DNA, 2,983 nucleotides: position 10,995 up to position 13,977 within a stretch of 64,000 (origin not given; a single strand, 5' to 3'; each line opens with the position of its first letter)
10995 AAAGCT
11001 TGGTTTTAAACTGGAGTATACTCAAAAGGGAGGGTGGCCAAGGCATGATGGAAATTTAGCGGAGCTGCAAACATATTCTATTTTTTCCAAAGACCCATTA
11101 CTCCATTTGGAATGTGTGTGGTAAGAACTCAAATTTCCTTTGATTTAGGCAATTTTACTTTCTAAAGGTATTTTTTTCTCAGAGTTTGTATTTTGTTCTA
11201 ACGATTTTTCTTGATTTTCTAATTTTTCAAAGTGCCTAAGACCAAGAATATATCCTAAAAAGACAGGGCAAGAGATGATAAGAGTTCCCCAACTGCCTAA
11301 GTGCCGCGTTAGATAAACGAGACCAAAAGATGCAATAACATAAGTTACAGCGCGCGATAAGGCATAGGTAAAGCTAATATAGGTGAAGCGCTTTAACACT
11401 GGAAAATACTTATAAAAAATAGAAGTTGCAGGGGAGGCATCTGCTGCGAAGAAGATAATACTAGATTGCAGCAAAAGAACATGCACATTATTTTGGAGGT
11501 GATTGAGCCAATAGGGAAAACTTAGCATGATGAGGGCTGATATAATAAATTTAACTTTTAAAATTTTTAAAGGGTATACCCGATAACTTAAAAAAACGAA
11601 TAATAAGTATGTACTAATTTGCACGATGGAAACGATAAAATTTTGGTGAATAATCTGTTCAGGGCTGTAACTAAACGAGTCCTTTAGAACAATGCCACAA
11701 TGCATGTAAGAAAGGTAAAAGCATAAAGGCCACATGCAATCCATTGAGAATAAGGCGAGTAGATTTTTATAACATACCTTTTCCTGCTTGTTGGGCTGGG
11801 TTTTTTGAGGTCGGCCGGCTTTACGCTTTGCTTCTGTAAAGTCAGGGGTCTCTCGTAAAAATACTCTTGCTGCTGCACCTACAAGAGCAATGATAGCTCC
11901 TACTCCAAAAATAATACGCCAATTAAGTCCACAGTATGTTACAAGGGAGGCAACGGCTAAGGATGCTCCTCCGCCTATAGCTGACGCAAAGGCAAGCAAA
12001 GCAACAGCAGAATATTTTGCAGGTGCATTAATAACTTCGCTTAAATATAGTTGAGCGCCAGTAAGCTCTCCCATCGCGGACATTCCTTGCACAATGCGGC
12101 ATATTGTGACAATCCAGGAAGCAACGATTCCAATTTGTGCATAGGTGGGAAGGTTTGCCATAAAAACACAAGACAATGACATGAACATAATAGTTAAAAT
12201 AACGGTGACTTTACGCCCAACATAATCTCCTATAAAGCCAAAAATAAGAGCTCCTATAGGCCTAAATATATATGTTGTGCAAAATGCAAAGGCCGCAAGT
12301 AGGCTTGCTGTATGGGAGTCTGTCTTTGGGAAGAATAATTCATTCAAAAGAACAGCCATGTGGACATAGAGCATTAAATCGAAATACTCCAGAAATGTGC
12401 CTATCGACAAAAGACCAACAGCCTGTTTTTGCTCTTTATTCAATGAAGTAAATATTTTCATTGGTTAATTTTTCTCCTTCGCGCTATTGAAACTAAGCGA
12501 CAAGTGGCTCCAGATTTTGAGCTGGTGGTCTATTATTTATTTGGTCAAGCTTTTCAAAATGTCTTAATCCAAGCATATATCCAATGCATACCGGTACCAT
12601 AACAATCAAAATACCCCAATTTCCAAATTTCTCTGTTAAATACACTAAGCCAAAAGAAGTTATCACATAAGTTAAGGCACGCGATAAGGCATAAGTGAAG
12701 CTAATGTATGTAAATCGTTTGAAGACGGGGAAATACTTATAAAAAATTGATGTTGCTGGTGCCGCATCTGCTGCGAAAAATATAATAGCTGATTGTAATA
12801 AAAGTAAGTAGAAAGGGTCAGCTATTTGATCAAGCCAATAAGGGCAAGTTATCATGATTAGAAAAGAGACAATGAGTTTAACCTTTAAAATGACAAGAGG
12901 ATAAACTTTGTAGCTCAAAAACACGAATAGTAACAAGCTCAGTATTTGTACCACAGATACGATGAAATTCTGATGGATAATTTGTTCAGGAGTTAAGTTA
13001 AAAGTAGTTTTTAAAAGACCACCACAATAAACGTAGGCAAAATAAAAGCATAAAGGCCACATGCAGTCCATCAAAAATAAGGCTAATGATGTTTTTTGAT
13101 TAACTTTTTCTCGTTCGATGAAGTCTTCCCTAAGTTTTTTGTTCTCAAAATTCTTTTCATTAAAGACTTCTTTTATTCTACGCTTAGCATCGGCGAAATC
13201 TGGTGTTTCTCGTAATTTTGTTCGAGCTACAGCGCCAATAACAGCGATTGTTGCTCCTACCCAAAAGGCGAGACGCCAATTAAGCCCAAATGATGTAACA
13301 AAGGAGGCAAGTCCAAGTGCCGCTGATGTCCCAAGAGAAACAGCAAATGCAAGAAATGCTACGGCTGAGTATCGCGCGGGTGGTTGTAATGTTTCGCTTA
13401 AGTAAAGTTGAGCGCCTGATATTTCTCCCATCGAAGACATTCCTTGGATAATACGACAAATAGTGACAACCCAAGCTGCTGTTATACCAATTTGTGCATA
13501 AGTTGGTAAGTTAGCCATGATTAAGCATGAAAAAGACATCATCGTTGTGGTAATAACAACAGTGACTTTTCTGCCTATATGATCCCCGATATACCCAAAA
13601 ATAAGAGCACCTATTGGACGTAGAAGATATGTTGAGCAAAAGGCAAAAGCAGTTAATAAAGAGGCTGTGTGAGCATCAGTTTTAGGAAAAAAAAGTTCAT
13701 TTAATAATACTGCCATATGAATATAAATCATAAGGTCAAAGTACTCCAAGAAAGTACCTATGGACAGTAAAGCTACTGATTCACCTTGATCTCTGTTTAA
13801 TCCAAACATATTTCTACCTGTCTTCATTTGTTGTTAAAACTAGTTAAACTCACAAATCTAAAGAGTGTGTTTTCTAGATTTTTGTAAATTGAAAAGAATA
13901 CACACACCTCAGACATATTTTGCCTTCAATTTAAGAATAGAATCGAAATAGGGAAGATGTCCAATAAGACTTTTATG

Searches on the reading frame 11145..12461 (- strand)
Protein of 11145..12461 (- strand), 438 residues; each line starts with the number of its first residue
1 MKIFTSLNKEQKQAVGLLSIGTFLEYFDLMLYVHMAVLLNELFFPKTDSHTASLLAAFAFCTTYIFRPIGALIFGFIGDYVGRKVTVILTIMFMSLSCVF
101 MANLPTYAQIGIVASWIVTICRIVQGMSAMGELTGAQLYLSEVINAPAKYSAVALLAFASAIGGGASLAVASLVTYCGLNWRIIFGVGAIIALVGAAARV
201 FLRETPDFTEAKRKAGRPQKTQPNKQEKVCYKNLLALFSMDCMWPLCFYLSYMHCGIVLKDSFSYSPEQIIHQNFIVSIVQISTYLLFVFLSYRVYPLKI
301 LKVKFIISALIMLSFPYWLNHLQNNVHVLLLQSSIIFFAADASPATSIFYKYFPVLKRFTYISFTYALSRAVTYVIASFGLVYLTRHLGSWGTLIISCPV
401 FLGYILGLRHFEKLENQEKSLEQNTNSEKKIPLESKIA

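Call 66: search_protein_families(library=pfam, proteins=[window:11145-12461:-], max_evalue=0.00001)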
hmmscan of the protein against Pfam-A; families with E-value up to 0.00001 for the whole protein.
window:11145-12461:- (438 aa): 2 families
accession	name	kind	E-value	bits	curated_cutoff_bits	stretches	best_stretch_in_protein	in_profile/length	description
PF07690.21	MFS_1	-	8.1e-17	61.6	33.4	1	18-334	1-300/347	Major Facilitator Superfamily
PF00083.30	Sugar_tr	-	5.2e-13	49.1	22.3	1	19-215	6-204/452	Sugar (and other) transporter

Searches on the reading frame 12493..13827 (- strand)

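Call 66: search_protein_families(library=pfam, proteins=[window:12493-13827:-], max_evalue=0.00001)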
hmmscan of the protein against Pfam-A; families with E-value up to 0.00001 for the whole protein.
window:12493-13827:- (444 aa): 2 families
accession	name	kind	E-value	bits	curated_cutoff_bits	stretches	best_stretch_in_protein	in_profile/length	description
PF07690.21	MFS_1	-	2.4e-21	76.5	33.4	1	21-373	1-330/347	Major Facilitator Superfamily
PF00083.30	Sugar_tr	-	5e-15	55.8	22.3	1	21-415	5-427/452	Sugar (and other) transporter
